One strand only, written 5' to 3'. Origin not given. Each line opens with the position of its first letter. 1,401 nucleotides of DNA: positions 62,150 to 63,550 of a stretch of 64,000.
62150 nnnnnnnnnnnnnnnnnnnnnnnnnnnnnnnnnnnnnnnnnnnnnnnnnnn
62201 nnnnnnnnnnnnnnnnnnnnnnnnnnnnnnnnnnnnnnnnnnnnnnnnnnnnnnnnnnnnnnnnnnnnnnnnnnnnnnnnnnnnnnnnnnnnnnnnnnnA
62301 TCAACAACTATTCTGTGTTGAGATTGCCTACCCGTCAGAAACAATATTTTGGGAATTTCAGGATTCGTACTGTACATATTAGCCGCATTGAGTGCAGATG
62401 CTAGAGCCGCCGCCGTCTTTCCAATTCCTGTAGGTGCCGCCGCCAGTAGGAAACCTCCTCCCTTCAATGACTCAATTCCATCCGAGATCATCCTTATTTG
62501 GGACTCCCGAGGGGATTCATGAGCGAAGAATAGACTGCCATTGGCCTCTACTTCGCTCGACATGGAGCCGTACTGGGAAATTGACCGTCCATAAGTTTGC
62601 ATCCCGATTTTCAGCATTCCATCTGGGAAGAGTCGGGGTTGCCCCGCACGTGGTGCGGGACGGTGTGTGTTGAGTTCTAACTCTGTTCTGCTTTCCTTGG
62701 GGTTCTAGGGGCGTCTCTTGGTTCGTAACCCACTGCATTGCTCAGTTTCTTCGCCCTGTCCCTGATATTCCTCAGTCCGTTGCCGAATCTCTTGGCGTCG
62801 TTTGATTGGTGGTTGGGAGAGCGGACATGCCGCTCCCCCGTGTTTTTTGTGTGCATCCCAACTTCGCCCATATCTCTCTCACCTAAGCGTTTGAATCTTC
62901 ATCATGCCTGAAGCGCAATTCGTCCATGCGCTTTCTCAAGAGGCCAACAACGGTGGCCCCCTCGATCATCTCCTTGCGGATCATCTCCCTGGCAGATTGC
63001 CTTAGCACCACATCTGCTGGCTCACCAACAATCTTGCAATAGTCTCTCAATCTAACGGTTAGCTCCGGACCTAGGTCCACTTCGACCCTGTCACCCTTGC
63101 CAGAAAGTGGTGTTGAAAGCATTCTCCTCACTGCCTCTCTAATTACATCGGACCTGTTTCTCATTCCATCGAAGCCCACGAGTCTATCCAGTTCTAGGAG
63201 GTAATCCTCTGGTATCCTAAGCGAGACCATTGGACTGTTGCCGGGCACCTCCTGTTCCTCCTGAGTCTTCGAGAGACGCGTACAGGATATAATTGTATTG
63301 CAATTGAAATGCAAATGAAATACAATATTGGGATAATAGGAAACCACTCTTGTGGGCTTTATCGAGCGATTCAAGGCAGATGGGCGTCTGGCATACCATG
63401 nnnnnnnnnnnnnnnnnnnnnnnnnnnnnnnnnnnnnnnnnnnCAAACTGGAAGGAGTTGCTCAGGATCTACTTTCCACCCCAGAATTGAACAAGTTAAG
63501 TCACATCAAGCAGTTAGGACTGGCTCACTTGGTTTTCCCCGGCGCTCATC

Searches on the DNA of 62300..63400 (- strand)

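Call 4: search_rna_families(source=window, start=62300, end=63400, threshold=evalue, max_evalue=10, show_alignments=3)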
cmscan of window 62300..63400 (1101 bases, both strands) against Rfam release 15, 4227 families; matches with E-value up to 10: 1.
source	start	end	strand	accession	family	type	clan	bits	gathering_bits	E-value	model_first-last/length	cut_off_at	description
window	62810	62864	+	RF02915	DUF3800-VI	Cis-reg;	-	17.2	35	2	1-52/52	no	DUF3800-VI RNA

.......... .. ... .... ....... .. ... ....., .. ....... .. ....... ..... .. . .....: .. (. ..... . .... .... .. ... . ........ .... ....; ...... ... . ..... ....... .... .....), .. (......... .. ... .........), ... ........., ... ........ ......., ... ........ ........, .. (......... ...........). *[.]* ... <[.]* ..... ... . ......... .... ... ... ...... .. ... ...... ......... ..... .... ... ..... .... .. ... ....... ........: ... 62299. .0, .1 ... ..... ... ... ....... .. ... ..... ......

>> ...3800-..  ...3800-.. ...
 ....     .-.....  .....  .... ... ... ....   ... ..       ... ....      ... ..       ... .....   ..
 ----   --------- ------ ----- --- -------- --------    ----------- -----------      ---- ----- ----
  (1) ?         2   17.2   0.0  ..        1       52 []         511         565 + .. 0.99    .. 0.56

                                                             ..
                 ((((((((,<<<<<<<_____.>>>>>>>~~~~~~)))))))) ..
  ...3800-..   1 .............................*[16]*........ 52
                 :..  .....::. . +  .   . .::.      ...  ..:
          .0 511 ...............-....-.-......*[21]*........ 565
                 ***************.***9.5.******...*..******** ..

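Call 60: build_rna_model(alignment_id=A4, structure=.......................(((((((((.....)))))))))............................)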
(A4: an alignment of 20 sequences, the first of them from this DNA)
Model R1 built from alignment A4 (20 sequences, 74 columns); structure: as given.
model positions 60; base pairs 9; branch points 0; effective number of sequences 4.26; information 0.931 bits per position. Calibrated on 0.2 Mb of random sequence (short: E-values are rough).
structure used (alignment columns):
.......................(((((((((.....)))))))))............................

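Call 61: search_with_rna_model(model_id=R1, sources=[window, L001, L008, L009, L010, L011, L014, L015, L017, L018, L019, L021, L022, L023, L024, L026, L027, L028, L076, L078, L081, L083, L085, L088, L092, L096, L097, L098, L100, L101, L103, L109], max_evalue=1)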
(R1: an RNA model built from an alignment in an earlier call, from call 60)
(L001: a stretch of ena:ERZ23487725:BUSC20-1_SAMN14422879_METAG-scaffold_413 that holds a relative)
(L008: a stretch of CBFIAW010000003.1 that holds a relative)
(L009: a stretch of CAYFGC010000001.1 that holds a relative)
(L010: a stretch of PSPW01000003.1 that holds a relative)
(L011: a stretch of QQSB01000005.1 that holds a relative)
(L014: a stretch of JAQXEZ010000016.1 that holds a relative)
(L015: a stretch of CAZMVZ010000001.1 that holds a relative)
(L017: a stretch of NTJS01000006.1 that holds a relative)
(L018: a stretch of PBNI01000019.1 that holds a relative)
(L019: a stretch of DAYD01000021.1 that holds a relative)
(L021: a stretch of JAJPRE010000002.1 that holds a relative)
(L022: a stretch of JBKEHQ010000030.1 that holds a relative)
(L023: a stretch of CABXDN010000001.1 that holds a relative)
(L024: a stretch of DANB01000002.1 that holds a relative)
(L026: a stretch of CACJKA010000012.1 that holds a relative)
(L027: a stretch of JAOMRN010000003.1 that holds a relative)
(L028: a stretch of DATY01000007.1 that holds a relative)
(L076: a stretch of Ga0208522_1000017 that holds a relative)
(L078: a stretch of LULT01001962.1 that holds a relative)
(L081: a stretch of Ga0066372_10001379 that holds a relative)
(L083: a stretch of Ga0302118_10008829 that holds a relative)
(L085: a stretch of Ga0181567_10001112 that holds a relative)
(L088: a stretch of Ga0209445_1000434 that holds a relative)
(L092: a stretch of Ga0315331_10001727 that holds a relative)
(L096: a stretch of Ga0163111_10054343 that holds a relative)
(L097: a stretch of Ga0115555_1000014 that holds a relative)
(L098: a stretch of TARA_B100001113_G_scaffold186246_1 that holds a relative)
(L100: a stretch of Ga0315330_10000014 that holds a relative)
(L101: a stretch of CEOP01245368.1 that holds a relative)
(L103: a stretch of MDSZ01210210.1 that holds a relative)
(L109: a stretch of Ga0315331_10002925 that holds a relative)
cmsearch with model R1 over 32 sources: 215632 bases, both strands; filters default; matches with E-value up to 1: 33.
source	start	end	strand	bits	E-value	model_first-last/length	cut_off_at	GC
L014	3194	3253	+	84.4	1e-21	1-60/60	no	0.62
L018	3194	3253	+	84.4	1e-21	1-60/60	no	0.62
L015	3194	3253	+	82.6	3.2e-21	1-60/60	no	0.6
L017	3194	3253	+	81.8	5.6e-21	1-60/60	no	0.62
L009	3194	3253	+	80.9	9.9e-21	1-60/60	no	0.62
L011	3194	3253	+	80.8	1.1e-20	1-60/60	no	0.57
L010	3194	3251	+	75.4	3.7e-19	1-60/60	no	0.57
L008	3194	3252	+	72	3.2e-18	1-60/60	no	0.59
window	62622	62678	-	67.7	5.7e-17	1-60/60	no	0.63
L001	5194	5250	+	67.7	5.7e-17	1-60/60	no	0.63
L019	3194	3250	+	59.1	1.5e-14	1-60/60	no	0.6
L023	3209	3275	+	57.5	4.3e-14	1-60/60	no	0.51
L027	3209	3275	+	57.5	4.4e-14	1-60/60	no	0.49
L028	3200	3267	+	56.4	9.1e-14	1-60/60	no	0.46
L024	3200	3267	+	56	1.2e-13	1-60/60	no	0.47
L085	1724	1781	+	54.6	2.8e-13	1-60/60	no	0.6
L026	3200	3265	+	54.1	4e-13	1-60/60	no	0.47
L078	1690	1749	+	45.1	1.4e-10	1-60/60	no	0.6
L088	1748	1815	+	44.3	2.4e-10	1-60/60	no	0.62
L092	1723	1774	+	43.4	4.4e-10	1-60/60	no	0.54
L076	1692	1749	+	42.6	7e-10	1-60/60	no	0.6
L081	1691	1748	+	39.9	4.3e-09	1-60/60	no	0.6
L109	1750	1807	+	39.6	5.2e-09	1-60/60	no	0.47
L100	1749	1806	+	33.8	2.3e-07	1-60/60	no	0.55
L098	1749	1807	+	31.8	8.2e-07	1-60/60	no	0.51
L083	1704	1754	+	30.7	1.7e-06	1-60/60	no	0.49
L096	808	866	+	30.3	2.2e-06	1-60/60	no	0.49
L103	1749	1807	+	28.8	6.1e-06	1-60/60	no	0.47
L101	1749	1806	+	27.6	1.3e-05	1-60/60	no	0.48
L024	3220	3242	-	20.9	0.001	20-42/60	no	0.65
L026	3218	3240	-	20.9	0.001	20-42/60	no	0.65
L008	2475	2512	+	15.1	0.045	1-60/60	no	0.45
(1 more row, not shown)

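Call 62: search_with_rna_model(model_id=R1, sources=[window, L008, L009, L010, L011, L012, L013, L014, L015, L017, L018, L019, L020, L023, L024, L025, L026, L027, L028, L029, L031, L032, L033, L034, L035, L036, L037, L038, L039, L040, L042, L044, L046, L048, L050, L051, L052, L053, L054, L055, L056, L059, L061, L062, L063, L064, L065, L066, L067, L069, L070, L072, L074, L075, L076, L077, L078, L079, L080, L081, L082, L083, L084, L085, L086, L087, L088, L089, L090, L091, L092, L093, L094, L095, L096, L098, L099, L100, L101, L102, L103, L105, L106, L107, L108, L109], max_evalue=0.0001, make_alignment=true)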
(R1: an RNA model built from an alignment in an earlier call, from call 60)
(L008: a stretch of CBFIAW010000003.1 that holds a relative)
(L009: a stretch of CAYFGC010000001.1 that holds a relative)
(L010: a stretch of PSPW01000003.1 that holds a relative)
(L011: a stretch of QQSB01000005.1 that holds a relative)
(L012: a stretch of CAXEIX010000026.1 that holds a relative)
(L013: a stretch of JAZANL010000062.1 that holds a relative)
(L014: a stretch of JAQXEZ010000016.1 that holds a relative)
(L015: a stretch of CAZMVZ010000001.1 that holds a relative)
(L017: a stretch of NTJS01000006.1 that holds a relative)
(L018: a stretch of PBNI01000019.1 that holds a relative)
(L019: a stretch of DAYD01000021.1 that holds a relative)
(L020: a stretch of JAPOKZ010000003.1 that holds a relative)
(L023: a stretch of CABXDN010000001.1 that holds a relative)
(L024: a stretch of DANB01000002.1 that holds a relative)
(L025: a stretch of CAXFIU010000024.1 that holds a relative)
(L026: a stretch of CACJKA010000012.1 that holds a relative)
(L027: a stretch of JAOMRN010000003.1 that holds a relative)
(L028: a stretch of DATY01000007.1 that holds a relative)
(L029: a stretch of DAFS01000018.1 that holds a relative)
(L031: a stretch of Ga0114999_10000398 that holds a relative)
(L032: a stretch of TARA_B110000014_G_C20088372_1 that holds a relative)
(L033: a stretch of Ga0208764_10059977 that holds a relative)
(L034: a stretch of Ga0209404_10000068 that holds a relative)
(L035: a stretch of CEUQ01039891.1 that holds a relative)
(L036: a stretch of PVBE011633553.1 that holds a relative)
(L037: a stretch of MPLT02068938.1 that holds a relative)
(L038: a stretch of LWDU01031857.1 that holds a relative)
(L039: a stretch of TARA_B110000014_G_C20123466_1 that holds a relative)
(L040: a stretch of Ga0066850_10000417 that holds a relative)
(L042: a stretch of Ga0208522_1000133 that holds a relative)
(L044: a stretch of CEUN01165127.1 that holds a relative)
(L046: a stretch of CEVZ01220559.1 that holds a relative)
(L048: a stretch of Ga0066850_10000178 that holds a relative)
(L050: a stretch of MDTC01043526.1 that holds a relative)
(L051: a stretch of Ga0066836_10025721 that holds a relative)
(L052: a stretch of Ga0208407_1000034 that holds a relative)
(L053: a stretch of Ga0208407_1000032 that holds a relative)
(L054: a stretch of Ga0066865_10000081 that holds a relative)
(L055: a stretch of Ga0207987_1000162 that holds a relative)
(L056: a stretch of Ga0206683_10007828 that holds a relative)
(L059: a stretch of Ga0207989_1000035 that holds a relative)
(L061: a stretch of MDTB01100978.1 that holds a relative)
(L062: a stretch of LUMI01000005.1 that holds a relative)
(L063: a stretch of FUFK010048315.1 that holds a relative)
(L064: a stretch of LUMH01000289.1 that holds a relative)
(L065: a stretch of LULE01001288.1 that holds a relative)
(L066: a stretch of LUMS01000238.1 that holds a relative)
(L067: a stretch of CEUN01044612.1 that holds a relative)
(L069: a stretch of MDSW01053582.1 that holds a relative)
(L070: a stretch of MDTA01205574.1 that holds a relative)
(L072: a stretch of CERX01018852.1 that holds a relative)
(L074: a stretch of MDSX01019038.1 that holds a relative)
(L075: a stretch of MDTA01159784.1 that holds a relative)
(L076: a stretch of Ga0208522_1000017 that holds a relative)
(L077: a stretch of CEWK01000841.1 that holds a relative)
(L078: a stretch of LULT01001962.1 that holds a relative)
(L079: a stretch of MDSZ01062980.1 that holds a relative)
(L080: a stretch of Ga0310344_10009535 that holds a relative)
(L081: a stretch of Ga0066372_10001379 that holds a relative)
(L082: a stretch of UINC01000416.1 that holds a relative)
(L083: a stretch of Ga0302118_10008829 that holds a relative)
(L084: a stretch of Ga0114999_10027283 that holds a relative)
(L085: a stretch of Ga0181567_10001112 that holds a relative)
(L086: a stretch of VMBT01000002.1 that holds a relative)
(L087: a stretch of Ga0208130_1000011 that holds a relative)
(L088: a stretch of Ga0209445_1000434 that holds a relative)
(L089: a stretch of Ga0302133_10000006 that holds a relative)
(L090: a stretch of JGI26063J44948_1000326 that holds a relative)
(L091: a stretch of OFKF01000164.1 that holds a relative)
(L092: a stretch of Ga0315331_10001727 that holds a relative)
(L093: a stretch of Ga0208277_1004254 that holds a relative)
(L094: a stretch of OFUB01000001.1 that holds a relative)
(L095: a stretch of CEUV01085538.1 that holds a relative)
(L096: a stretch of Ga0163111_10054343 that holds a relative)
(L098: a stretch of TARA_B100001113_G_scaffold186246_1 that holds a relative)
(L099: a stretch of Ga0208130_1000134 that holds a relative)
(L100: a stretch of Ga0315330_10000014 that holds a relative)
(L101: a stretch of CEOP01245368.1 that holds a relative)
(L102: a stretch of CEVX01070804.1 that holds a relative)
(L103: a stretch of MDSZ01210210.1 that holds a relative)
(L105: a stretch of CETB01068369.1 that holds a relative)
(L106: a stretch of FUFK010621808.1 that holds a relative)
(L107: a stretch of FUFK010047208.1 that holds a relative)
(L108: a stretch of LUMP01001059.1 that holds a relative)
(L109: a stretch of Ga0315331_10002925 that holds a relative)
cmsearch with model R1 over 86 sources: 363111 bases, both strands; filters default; matches with E-value up to 0.0001: 86.
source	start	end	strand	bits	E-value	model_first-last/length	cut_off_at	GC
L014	3194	3253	+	84.4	1.7e-21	1-60/60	no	0.62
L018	3194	3253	+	84.4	1.7e-21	1-60/60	no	0.62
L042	1694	1753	+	84.4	1.7e-21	1-60/60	no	0.62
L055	1694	1753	+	84.4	1.7e-21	1-60/60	no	0.62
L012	3194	3253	+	83.7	2.6e-21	1-60/60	no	0.58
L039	1411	1470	+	83.7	2.6e-21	1-60/60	no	0.58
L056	1694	1753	+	83.2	3.7e-21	1-60/60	no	0.6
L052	1694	1753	+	83.1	3.9e-21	1-60/60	no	0.6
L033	368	427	+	82.9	4.6e-21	1-60/60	no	0.6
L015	3194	3253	+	82.6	5.4e-21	1-60/60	no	0.6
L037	1694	1753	+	81.8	9.2e-21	1-60/60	no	0.63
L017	3194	3253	+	81.8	9.5e-21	1-60/60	no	0.62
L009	3194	3253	+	80.9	1.7e-20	1-60/60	no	0.62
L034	1694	1753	+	80.9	1.7e-20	1-60/60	no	0.62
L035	1694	1753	+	80.9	1.7e-20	1-60/60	no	0.62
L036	1694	1753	+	80.9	1.7e-20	1-60/60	no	0.62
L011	3194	3253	+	80.8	1.8e-20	1-60/60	no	0.57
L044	1694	1753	+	79.5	4.1e-20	1-60/60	no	0.6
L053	1694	1753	+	79.4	4.4e-20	1-60/60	no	0.6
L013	2574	2633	+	78.3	9.2e-20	1-60/60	no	0.6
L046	760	819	+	78.3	9.2e-20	1-60/60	no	0.6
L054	1694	1753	+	78.2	9.9e-20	1-60/60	no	0.62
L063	1694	1753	+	78.1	1.1e-19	1-60/60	no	0.63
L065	1694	1753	+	78.1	1.1e-19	1-60/60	no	0.63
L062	1694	1753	+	77.7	1.3e-19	1-60/60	no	0.63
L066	1694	1753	+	77.7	1.3e-19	1-60/60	no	0.63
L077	1694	1753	+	77.5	1.5e-19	1-60/60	no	0.65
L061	1694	1753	+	76.9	2.3e-19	1-60/60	no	0.65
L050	309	368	+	76.7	2.5e-19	1-60/60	no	0.58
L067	273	332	+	75.6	5.3e-19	1-60/60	no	0.67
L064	1694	1753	+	75.6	5.5e-19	1-60/60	no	0.65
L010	3194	3251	+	75.4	6.2e-19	1-60/60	no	0.57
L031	1694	1751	+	75.4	6.2e-19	1-60/60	no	0.57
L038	1694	1751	+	75.4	6.2e-19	1-60/60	no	0.57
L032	1578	1635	+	72.7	3.4e-18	1-60/60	no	0.64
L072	1694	1753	+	72.7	3.5e-18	1-60/60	no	0.67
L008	3194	3252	+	72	5.4e-18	1-60/60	no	0.59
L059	1695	1755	+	71.8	6.5e-18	1-60/60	no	0.61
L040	350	405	+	70.8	1.2e-17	1-60/60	no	0.57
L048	1694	1749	+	70.5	1.5e-17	1-60/60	no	0.57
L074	219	278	+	68.9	4.1e-17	1-60/60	no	0.63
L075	580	639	+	68.9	4.1e-17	1-60/60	no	0.63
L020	3194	3255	+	68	7.8e-17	1-60/60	no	0.61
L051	1529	1585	+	66.2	2.5e-16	1-60/60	no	0.58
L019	3194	3250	+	59.1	2.5e-14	1-60/60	no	0.6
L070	1694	1750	+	59.1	2.5e-14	1-60/60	no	0.6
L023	3209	3275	+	57.5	7.2e-14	1-60/60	no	0.51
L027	3209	3275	+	57.5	7.4e-14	1-60/60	no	0.49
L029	299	366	+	57.4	7.8e-14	1-60/60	no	0.43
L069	1694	1750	+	57.1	9.7e-14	1-60/60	no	0.58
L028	3200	3267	+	56.4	1.5e-13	1-60/60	no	0.46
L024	3200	3267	+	56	2e-13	1-60/60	no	0.47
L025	3200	3267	+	56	2e-13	1-60/60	no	0.47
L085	1724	1781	+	54.6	4.8e-13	1-60/60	no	0.6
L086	1724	1781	+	54.6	4.8e-13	1-60/60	no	0.6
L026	3200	3265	+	54.1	6.7e-13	1-60/60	no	0.47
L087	1724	1781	+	53.1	1.3e-12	1-60/60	no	0.6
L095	1723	1780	+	50.2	8.3e-12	1-60/60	no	0.55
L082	1694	1753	+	48.3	2.9e-11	1-60/60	no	0.68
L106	1724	1782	+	48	3.5e-11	1-60/60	no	0.54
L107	1724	1782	+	48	3.5e-11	1-60/60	no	0.54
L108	1589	1645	+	47.8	4.1e-11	1-60/60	no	0.61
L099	1724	1774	+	47.3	5.7e-11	1-60/60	no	0.59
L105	1724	1782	+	47.2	6.1e-11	1-60/60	no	0.53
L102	299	357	+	47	6.8e-11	1-60/60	no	0.54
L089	1748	1815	+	45.3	2.1e-10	1-60/60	no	0.6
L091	677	744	+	45.3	2.1e-10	1-60/60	no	0.6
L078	1690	1749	+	45.1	2.4e-10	1-60/60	no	0.6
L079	1690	1749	+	45.1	2.4e-10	1-60/60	no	0.6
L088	1748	1815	+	44.3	4.1e-10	1-60/60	no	0.62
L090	1748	1815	+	44.3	4.1e-10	1-60/60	no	0.62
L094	1748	1815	+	44.3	4.1e-10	1-60/60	no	0.62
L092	1723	1774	+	43.4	7.3e-10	1-60/60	no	0.54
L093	1723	1774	+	43.4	7.3e-10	1-60/60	no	0.54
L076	1692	1749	+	42.6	1.2e-09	1-60/60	no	0.6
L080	705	766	+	42.2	1.6e-09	1-60/60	no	0.6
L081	1691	1748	+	39.9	7.2e-09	1-60/60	no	0.6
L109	1750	1807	+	39.6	8.7e-09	1-60/60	no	0.47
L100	1749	1806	+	33.8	3.9e-07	1-60/60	no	0.55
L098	1749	1807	+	31.8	1.4e-06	1-60/60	no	0.51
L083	1704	1754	+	30.7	2.9e-06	1-60/60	no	0.49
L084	1704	1754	+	30.7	2.9e-06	1-60/60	no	0.49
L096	808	866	+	30.3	3.7e-06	1-60/60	no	0.49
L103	1749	1807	+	28.8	1e-05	1-60/60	no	0.47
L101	1749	1806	+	27.6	2.2e-05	1-60/60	no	0.48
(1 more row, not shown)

Alignment A8: 86 matches aligned to the model, 72 columns, each read 5' to 3' on its own strand. Consensus structure (alignment columns), stored with it:
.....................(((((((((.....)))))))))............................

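Call 64: build_rna_model(alignment_id=A3, structure=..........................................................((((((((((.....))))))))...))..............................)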
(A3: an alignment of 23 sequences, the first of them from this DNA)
Model R2 built from alignment A3 (23 sequences, 116 columns); structure: as given.
model positions 106; base pairs 10; branch points 0; effective number of sequences 1.76; information 0.59 bits per position. Calibrated on 0.2 Mb of random sequence (short: E-values are rough).
structure used (alignment columns):
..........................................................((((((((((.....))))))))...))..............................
